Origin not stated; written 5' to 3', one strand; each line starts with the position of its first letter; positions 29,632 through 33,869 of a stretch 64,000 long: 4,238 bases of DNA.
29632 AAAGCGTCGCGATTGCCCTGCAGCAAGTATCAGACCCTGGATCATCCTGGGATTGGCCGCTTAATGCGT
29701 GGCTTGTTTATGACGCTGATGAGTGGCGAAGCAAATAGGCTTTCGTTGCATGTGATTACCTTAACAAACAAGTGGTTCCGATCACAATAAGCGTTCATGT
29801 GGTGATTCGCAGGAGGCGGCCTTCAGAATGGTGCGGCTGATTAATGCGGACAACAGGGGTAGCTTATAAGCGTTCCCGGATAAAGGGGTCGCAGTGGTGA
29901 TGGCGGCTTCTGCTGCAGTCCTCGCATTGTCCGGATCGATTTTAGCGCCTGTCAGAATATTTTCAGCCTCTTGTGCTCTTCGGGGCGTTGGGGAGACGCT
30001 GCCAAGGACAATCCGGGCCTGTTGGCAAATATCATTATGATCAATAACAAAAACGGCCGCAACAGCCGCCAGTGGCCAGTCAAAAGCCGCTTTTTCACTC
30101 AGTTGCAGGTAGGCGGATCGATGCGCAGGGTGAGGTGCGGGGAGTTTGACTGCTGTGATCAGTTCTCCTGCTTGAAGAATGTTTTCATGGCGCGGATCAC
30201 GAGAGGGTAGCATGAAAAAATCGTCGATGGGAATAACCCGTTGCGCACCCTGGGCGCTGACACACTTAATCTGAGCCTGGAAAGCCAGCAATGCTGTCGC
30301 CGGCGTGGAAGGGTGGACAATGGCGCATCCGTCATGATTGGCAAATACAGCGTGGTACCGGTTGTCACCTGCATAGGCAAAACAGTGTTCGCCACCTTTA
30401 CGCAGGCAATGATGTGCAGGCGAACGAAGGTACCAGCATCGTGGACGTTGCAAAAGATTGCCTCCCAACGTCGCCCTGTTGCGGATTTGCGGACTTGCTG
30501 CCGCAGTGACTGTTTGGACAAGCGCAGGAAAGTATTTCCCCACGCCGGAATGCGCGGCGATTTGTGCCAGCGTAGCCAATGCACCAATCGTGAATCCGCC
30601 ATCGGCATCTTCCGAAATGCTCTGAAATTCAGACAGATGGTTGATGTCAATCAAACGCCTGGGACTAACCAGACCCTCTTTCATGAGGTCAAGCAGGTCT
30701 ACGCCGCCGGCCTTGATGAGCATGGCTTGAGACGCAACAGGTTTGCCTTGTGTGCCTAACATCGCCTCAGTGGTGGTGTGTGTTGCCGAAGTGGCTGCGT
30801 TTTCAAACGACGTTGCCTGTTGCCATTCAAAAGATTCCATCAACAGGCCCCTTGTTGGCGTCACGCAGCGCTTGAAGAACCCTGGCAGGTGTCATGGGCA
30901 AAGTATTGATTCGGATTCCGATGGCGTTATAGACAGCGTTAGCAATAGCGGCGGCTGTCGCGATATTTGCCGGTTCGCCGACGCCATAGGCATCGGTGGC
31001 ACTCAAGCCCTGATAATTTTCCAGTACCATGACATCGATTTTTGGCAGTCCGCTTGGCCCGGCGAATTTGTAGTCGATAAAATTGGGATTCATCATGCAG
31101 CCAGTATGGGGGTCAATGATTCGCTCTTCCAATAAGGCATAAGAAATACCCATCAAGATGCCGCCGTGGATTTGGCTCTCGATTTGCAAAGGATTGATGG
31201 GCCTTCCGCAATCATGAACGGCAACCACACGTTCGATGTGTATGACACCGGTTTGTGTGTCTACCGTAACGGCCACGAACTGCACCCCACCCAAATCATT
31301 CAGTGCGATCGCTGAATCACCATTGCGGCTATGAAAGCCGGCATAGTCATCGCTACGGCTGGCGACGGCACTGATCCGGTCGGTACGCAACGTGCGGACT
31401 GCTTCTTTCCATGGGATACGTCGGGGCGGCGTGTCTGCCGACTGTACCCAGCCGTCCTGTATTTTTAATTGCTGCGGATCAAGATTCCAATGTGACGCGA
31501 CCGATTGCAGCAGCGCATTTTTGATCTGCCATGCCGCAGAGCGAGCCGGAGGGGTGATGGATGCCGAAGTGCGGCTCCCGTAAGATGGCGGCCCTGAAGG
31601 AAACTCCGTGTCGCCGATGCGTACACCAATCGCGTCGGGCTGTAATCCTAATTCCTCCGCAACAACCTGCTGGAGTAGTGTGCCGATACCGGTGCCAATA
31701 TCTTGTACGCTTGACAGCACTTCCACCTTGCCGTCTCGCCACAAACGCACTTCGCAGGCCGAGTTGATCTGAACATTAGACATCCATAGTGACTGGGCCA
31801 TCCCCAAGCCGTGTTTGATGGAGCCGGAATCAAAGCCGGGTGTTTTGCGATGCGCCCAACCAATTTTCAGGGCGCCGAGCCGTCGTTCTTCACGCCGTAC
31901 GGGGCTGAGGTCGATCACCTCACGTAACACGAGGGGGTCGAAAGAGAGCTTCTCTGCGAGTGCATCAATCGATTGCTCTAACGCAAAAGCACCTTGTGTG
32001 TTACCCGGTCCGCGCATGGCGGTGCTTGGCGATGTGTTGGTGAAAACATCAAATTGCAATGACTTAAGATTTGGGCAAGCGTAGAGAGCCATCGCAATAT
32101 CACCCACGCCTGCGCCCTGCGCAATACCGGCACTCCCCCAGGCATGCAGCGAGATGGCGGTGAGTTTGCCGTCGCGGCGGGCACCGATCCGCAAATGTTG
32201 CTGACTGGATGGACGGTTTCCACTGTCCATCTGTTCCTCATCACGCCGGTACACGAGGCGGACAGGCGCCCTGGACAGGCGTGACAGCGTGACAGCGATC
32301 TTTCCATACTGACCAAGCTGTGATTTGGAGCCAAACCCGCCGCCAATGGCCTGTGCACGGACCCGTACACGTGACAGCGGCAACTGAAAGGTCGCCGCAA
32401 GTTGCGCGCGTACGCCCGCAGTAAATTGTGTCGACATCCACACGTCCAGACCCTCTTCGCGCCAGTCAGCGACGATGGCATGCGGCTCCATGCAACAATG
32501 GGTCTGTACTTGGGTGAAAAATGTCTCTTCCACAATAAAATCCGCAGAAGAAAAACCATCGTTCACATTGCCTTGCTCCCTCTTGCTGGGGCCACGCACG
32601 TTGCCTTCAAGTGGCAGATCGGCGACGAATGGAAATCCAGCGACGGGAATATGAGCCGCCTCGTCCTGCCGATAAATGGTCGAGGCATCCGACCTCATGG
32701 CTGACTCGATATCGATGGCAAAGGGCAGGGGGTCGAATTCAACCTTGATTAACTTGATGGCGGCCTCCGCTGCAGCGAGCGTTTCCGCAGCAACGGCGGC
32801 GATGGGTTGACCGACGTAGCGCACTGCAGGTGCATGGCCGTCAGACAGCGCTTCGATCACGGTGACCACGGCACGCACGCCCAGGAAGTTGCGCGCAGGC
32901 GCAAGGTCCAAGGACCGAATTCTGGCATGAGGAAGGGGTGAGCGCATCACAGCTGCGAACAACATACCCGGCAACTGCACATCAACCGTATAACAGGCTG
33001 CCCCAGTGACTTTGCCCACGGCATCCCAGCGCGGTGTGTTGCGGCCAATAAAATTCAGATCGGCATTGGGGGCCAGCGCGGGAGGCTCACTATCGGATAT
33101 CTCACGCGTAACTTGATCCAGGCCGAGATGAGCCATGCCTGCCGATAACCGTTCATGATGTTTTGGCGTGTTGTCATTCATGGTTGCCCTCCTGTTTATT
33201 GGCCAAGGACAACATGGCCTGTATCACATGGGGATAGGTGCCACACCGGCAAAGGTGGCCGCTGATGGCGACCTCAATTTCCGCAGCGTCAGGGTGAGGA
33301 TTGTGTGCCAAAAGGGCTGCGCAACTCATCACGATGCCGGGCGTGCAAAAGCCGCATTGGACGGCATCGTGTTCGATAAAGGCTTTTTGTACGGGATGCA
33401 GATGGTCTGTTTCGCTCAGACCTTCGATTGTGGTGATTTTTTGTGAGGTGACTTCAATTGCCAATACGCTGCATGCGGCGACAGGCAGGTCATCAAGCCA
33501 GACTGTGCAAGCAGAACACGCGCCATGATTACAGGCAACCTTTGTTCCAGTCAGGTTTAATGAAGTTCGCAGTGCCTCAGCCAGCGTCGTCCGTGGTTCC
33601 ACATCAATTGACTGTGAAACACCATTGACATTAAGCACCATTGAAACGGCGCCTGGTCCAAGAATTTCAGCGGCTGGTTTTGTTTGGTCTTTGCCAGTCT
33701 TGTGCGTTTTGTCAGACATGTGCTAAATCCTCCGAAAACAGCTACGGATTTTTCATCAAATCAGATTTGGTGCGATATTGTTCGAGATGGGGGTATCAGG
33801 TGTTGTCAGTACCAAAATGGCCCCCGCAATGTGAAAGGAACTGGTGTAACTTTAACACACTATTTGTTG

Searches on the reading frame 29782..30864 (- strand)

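Call 56: search_protein_families(library=pfam, proteins=[window:29782-30864:-], max_evalue=0.001)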
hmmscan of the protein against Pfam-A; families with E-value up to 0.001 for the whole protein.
window:29782-30864:- (360 aa): 2 families
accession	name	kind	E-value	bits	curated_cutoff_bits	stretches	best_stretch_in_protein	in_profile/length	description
PF00941.27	FAD_binding_5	-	1.3e-34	119.9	27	1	34-243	20-169/170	FAD binding domain in molybdopterin dehydrogenase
PF03450.22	CO_deh_flav_C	-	4.2e-12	46.5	25.5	1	254-348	4-101/102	CO dehydrogenase flavoprotein C-terminal domain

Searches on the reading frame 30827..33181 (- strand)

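Call 56: search_protein_families(library=pfam, proteins=[window:30827-33181:-], max_evalue=0.001)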
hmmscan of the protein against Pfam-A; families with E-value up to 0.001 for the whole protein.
window:30827-33181:- (784 aa): 3 families
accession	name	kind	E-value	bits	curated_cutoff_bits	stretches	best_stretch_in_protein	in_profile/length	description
PF02738.23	MoCoBD_1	-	1.8e-60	204.5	27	1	200-421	12-241/244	Molybdopterin cofactor-binding domain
PF20256.3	MoCoBD_2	-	1.2e-56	192.8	27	1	440-707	6-277/283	Molybdopterin cofactor-binding domain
PF01315.27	Ald_Xan_dh_C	-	9.8e-20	71.4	31.3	1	59-153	1-110/110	Aldehyde oxidase and xanthine dehydrogenase, a/b hammerhead domain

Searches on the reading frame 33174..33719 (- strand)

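Call 56: search_protein_families(library=pfam, proteins=[window:33174-33719:-], max_evalue=0.001)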
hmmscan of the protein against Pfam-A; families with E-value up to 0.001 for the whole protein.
window:33174-33719:- (181 aa): 3 families
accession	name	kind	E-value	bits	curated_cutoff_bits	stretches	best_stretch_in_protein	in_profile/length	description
PF01799.25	Fer2_2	-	1.9e-32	111.6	30.3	1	97-169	1-74/75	[2Fe-2S] binding domain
PF00111.32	Fer2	-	1.4e-08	35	21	1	30-77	2-49/77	2Fe-2S iron-sulfur cluster binding domain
PF13085.11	Fer2_3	-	0.00024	21.5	27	1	61-103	50-91/107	2Fe-2S iron-sulfur cluster binding domain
